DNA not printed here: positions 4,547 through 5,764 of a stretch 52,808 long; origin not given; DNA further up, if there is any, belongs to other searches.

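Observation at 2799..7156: ECF sigma / anti-sigma-like / OM barrel / CxxCH beta-propeller lipoprotein operon with overlaps at every junction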

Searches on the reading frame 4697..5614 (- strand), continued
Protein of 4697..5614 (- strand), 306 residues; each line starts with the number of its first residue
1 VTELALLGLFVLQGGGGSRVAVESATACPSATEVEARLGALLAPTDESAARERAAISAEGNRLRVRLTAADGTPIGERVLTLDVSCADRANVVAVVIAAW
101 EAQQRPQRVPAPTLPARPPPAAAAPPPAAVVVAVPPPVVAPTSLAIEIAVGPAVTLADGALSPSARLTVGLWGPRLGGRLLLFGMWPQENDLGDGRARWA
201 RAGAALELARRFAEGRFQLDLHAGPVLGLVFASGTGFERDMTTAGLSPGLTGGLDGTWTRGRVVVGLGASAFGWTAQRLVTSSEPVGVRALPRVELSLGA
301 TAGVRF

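Call 56: list_cluster_members(proteins=[P0158, P0159, P0160, P0162, P0165, P0167, P0169, P0171, P0174, P0179])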
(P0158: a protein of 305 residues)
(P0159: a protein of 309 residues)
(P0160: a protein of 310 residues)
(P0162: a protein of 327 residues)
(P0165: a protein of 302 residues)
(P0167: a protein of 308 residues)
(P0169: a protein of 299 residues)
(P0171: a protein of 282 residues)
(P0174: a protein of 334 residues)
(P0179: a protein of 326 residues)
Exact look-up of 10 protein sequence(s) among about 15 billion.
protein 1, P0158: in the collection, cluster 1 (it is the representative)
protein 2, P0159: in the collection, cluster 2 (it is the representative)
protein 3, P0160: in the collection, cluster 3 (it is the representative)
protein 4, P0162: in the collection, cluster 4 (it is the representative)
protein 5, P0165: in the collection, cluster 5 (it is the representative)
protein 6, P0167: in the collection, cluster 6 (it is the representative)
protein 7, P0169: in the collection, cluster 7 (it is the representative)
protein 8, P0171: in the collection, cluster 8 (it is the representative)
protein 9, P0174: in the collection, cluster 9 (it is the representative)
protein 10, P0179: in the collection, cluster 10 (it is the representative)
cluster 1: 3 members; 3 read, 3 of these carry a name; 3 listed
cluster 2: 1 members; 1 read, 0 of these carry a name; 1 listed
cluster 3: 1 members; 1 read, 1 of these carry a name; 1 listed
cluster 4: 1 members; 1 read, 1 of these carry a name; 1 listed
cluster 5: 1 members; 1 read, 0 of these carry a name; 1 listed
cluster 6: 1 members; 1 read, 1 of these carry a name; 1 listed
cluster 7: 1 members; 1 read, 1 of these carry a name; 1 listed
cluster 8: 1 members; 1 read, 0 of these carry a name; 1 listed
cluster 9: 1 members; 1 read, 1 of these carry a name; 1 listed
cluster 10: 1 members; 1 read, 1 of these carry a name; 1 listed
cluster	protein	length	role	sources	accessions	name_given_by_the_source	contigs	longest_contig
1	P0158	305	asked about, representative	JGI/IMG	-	hypothetical protein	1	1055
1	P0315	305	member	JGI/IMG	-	hypothetical protein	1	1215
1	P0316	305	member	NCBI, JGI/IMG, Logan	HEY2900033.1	MAG TPA: hypothetical protein VGL59_05635 [Polyangia bacterium] | hypothetical protein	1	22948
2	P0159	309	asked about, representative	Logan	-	-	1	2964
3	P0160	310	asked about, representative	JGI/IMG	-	hypothetical protein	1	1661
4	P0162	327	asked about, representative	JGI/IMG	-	hypothetical protein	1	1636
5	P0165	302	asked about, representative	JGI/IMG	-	-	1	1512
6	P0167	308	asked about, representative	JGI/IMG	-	hypothetical protein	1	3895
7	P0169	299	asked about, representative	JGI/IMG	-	hypothetical protein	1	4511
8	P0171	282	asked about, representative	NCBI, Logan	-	-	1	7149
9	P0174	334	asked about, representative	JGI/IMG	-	hypothetical protein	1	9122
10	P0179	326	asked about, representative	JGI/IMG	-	hypothetical protein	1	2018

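Call 67: search_protein_families(library=pfam, proteins=[L085:9598-10962:+, L086:9858-11123:+, L087:9833-10927:+, L093:9601-10728:+, L095:5904-6719:+, L098:4027-5307:+, L105:6830-8086:+, L109:10038-11411:+, L113:5963-7393:+, L129:9773-10762:+], max_evalue=0.001)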
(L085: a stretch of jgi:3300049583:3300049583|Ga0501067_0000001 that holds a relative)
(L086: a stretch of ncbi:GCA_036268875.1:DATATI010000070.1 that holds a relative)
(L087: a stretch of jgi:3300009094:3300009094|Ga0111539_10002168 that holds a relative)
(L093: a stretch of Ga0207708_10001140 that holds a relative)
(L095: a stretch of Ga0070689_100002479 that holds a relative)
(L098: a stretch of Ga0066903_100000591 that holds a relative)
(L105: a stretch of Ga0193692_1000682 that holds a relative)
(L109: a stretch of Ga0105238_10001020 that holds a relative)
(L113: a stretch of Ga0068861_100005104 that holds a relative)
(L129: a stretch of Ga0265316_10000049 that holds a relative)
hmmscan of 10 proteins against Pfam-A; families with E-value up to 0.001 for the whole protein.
L085:9598-10962:+ (455 aa): 3 families
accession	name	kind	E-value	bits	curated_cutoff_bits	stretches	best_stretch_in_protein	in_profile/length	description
PF07631.16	PSD4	-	4.4e-22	79.4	23.3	1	113-240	6-128/128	Protein of unknown function (DUF1592)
PF07627.16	PSCyt3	-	2.4e-19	69.9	27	1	260-360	1-98/98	Protein of unknown function (DUF1588)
PF07624.16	PSD2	-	2.3e-05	24.5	25.8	1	384-451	5-74/74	Protein of unknown function (DUF1585)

L086:9858-11123:+ (422 aa): 3 families
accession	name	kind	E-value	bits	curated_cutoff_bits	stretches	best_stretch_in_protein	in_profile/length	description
PF07627.16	PSCyt3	-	4e-26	91.6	27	1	225-323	1-98/98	Protein of unknown function (DUF1588)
PF07631.16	PSD4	-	6.4e-24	85.3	23.3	1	86-207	8-128/128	Protein of unknown function (DUF1592)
PF07624.16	PSD2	-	1.6e-08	34.6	25.8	1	343-419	4-74/74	Protein of unknown function (DUF1585)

L087:9833-10927:+ (365 aa): 1 family
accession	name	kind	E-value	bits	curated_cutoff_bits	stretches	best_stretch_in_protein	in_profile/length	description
PF07676.18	PD40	-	7.6e-20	70.8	20.9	1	109-146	1-38/38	WD40-like Beta Propeller Repeat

L093:9601-10728:+ (376 aa): 1 family
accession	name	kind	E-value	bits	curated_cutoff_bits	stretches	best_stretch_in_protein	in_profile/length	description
PF07676.18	PD40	-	1.4e-14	54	20.9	1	120-155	1-37/38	WD40-like Beta Propeller Repeat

L095:5904-6719:+ (272 aa): 1 family
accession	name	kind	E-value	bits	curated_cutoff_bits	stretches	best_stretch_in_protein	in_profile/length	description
PF07676.18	PD40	-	6.2e-19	67.9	20.9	1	16-52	1-37/38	WD40-like Beta Propeller Repeat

L098:4027-5307:+ (427 aa): 3 families
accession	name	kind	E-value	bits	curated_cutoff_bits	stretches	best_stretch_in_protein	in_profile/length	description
PF07631.16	PSD4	-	3.2e-26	92.7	23.3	1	95-217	7-128/128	Protein of unknown function (DUF1592)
PF07627.16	PSCyt3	-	1.4e-24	86.6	27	1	235-334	1-98/98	Protein of unknown function (DUF1588)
PF07624.16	PSD2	-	1e-17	64.1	25.8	1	356-424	5-74/74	Protein of unknown function (DUF1585)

L105:6830-8086:+ (419 aa): 3 families
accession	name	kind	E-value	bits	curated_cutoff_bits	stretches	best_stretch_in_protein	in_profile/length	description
PF07631.16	PSD4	-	2.5e-30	106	23.3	1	80-205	4-128/128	Protein of unknown function (DUF1592)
PF07627.16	PSCyt3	-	3e-29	101.6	27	1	223-320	1-98/98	Protein of unknown function (DUF1588)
PF07624.16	PSD2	-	2e-13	50.3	25.8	1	340-412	2-74/74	Protein of unknown function (DUF1585)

L109:10038-11411:+ (458 aa): 3 families
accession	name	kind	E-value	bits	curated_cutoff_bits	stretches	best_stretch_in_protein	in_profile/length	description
PF07631.16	PSD4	-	8.7e-31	107.5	23.3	1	78-200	8-128/128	Protein of unknown function (DUF1592)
PF07627.16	PSCyt3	-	2.7e-28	98.6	27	1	218-315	1-96/98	Protein of unknown function (DUF1588)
PF07624.16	PSD2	-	6.9e-12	45.4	25.8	1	338-405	6-74/74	Protein of unknown function (DUF1585)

L113:5963-7393:+ (477 aa): 3 families
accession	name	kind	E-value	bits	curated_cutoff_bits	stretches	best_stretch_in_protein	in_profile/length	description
PF07631.16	PSD4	-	2.1e-30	106.3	23.3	1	97-221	5-128/128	Protein of unknown function (DUF1592)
PF07627.16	PSCyt3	-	3.3e-25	88.7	27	1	239-337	1-97/98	Protein of unknown function (DUF1588)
PF07624.16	PSD2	-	1.7e-11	44.1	25.8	1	359-426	6-74/74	Protein of unknown function (DUF1585)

L129:9773-10762:+ (330 aa): 8 families
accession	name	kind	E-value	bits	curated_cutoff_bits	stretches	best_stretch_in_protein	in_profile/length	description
PF13418.12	Kelch_4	-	2.1e-31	108.1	21.6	2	199-245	2-48/49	Galactose oxidase, central domain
PF13415.12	Kelch_3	-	9e-31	105.8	22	3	163-206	2-47/48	Galactose oxidase, central domain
PF13964.12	Kelch_6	-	1.4e-26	92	25.3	2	10-55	2-50/50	Kelch motif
PF01344.31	Kelch_1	-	5.9e-22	77.3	20.1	1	19-52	10-46/46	Kelch motif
PF24681.1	Kelch_KLHDC2_KLHL20_DRC7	-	1.8e-20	73.6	50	3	3-170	44-221/221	KLHDC2/KLHL20/DRC7 Kelch-repeats domain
PF24981.1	Beta-prop_ATRN-LZTR1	-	4.7e-15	56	50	1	3-121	141-278/289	Attractin/LZTR1 beta-propeller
PF07646.21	Kelch_2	-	2e-12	46.8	21.3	0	59-95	5-42/48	Kelch motif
PF07250.17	Glyoxal_oxid_N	-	1.1e-07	31.8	37.5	0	134-220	50-138/243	Glyoxal oxidase N-terminus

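Call 68: search_protein_families(library=pfam, proteins=[L130:4250-6286:+, L135:9045-11435:+, L142:6455-7795:+, L143:9814-11367:+, L147:3370-4635:+, L151:3227-5104:+, L162:10204-11619:+, L154:5227-6930:+, L156:5546-6907:+, L127:5004-6927:+], max_evalue=0.001)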
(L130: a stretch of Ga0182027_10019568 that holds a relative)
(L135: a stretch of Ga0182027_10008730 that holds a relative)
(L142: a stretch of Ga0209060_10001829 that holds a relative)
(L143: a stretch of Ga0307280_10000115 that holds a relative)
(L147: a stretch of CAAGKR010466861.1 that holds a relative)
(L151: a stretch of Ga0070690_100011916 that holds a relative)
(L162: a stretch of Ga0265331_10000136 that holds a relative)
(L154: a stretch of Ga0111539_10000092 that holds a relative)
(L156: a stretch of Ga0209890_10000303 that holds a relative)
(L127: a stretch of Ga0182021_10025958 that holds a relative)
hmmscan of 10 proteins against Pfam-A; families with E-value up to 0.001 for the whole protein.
L130:4250-6286:+ (679 aa): 1 family
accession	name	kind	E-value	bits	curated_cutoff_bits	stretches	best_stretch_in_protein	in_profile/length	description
PF01270.23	Glyco_hydro_8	-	5.5e-21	75.4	24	1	256-387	22-132/341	Glycosyl hydrolases family 8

L135:9045-11435:+ (797 aa): 1 family
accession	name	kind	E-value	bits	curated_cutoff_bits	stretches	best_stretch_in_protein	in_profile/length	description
PF13948.11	DUF4215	-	7.8e-39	132.2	27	4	86-127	7-47/47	Domain of unknown function (DUF4215)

L142:6455-7795:+ (447 aa): 5 families
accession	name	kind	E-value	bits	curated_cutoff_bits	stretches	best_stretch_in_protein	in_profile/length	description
PF13517.12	FG-GAP_3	-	1.9e-59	198.6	26.9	5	179-237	1-61/61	FG-GAP-like repeat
PF01839.29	FG-GAP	-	3.1e-31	107.1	22.1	5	220-244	3-30/37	FG-GAP repeat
PF00404.24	Dockerin_1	-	3.1e-06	27.7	22.9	0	175-187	33-45/57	Dockerin type I domain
PF16743.10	PliI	-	1.3e-05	25.3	27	0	102-122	62-82/123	Periplasmic lysozyme inhibitor of I-type lysozyme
PF13202.12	EF-hand_5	-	0.00072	19.4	25.9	0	178-188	8-18/25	EF hand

L143:9814-11367:+ (518 aa): 5 families
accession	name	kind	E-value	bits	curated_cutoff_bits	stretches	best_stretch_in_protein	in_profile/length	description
PF13517.12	FG-GAP_3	-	3.2e-58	194.6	26.9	5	346-404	1-61/61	FG-GAP-like repeat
PF01839.29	FG-GAP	-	6.4e-34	115.7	22.1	6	387-408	3-24/37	FG-GAP repeat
PF16743.10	PliI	-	4.7e-08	33.2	27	0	282-307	61-86/123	Periplasmic lysozyme inhibitor of I-type lysozyme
PF12256.14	TcdB_toxin_midN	-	9.8e-06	25.4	24.8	0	272-303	19-50/181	Insecticide toxin TcdB middle/N-terminal region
PF14779.12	BBS1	-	0.00049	20.1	27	0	278-365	14-92/254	Ciliary BBSome complex subunit 1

L147:3370-4635:+ (422 aa): 5 families
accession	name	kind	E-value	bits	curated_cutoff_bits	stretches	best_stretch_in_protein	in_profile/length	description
PF13517.12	FG-GAP_3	-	1.8e-58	195.5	26.9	6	247-305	1-61/61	FG-GAP-like repeat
PF01839.29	FG-GAP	-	2.3e-40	136.3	22.1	6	186-208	4-26/37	FG-GAP repeat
PF16743.10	PliI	-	7.6e-07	29.3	27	0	242-260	61-79/123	Periplasmic lysozyme inhibitor of I-type lysozyme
PF12256.14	TcdB_toxin_midN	-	6.7e-06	26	24.8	0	231-260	18-47/181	Insecticide toxin TcdB middle/N-terminal region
PF00404.24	Dockerin_1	-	2.6e-05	24.8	22.9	0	239-255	29-45/57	Dockerin type I domain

L151:3227-5104:+ (626 aa): 5 families
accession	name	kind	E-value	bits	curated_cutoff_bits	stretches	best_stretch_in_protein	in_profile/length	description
PF01436.27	NHL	-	2.4e-16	59.3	20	1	252-278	1-27/28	NHL repeat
PF06739.17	SBBP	-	2.1e-12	47.2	20.5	0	333-353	9-29/38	Beta-propeller repeat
PF25021.1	TEN_NHL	-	4.6e-09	36.2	27.1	0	518-565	136-180/357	Teneurin NHL domain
PF06977.17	SdiA-regulated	-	7.9e-06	25.7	21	0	279-314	208-243/249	SdiA-regulated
PF22544.2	HYDIN_VesB_CFA65-like_Ig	-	0.00086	19.9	25.5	0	143-210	20-84/100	HYDIN/CFA65/VesB-like, Ig-like domain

L162:10204-11619:+ (472 aa): 3 families
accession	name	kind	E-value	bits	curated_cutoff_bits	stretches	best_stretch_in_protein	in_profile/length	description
PF07627.16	PSCyt3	-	1.9e-27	95.9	27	1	233-333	1-98/98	Protein of unknown function (DUF1588)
PF07631.16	PSD4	-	9.1e-25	88.1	23.3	1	92-214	10-127/128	Protein of unknown function (DUF1592)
PF07624.16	PSD2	-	1e-15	57.6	25.8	1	352-422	3-74/74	Protein of unknown function (DUF1585)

L154:5227-6930:+ (568 aa): 1 family
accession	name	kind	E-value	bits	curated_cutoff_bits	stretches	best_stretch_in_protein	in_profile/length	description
PF07676.18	PD40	-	7.7e-05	23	20.9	0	365-386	12-31/38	WD40-like Beta Propeller Repeat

L156:5546-6907:+ (454 aa): 0 families

L127:5004-6927:+ (641 aa): 1 family
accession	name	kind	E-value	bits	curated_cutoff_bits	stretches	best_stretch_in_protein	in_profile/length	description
PF01270.23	Glyco_hydro_8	-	2e-21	76.8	24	1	350-481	22-132/341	Glycosyl hydrolases family 8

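Call 73: find_encoding_contigs(protein=P0128, flank=9000, max_places=1)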
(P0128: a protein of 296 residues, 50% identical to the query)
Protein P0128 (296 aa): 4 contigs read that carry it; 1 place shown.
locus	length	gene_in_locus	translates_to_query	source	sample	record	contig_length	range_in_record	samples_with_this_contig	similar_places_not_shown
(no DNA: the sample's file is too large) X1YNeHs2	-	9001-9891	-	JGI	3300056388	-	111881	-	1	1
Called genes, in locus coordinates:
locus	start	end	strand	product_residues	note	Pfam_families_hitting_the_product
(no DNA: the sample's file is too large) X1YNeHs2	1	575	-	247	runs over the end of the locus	PF01902:Diphthami_syn_2_N, PF28410:Diphthami_syn_2_C (weak)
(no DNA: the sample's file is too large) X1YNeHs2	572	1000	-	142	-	-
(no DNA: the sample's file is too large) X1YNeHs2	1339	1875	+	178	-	PF07626:PSD3 (faint), PF07637:PSD5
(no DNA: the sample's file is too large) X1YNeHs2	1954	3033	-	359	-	PF00356:LacI, PF00532:Peripla_BP_1, PF13407:Peripla_BP_4, PF13377:Peripla_BP_3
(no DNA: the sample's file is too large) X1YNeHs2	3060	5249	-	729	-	-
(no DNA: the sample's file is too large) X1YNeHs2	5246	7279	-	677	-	PF13517:FG-GAP_3, PF07593:UnbV_ASPIC (weak)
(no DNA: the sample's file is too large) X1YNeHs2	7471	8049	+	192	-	PF04542:Sigma70_r2, PF08281:Sigma70_r4_2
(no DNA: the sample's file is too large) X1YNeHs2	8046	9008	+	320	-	PF07719:TPR_2 (faint), PF13174:TPR_6 (faint)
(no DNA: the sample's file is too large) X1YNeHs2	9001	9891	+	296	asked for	-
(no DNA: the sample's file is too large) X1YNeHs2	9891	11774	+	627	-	-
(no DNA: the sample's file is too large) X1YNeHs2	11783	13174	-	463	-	PF07586:HXXSHH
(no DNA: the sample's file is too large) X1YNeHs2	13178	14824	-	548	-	PF07626:PSD3, PF07637:PSD5, PF07631:PSD4, PF07627:PSCyt3, PF07624:PSD2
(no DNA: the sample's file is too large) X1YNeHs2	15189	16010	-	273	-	PF02146:SIR2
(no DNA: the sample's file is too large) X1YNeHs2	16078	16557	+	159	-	PF00903:Glyoxalase, PF18029:Glyoxalase_6 (weak)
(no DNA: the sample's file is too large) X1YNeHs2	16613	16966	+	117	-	-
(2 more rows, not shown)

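Call 74: find_encoding_contigs(protein=P0142, flank=9000, max_places=1)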
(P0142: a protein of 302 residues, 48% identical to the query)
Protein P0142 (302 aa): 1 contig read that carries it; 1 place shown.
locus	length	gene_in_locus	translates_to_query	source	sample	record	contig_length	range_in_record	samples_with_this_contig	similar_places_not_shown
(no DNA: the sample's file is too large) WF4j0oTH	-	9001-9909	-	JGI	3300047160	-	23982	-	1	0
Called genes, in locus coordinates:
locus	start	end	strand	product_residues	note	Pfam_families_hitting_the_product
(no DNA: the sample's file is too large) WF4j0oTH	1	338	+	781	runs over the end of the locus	PF25390:WD40_RLD, PF13540:RCC1_2 (weak), PF25390:WD40_RLD, PF13540:RCC1_2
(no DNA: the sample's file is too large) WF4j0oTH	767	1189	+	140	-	-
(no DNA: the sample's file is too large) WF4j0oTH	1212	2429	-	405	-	PF13191:AAA_16, PF01637:ATPase_2 (weak), PF13401:AAA_22 (faint)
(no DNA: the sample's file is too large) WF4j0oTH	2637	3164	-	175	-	-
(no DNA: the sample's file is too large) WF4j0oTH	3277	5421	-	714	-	-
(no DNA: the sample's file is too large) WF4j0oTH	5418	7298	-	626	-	PF01839:FG-GAP (faint), PF13517:FG-GAP_3, PF07593:UnbV_ASPIC (weak)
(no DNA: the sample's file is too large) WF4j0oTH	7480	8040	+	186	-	PF04542:Sigma70_r2, PF08281:Sigma70_r4_2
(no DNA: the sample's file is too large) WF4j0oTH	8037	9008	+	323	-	PF13174:TPR_6 (faint)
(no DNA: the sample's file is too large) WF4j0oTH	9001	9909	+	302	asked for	-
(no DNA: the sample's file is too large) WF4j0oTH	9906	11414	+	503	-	?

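Call 75: find_encoding_contigs(protein=P0156, flank=7000, max_places=1)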
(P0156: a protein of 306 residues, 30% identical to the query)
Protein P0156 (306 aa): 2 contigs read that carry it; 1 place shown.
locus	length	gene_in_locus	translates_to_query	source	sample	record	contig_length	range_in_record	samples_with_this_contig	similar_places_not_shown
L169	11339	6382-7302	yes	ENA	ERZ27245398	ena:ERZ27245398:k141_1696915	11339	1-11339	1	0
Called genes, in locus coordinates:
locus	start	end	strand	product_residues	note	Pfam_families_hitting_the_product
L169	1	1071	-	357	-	?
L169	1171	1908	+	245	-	PF00149:Metallophos, PF12850:Metallophos_2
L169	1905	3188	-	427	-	PF02321:OEP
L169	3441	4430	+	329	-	PF01571:GCV_T, PF08669:GCV_T_C (weak)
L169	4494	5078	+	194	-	PF04542:Sigma70_r2, PF08281:Sigma70_r4_2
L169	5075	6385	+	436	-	-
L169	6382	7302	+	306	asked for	-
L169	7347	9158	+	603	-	-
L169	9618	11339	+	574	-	?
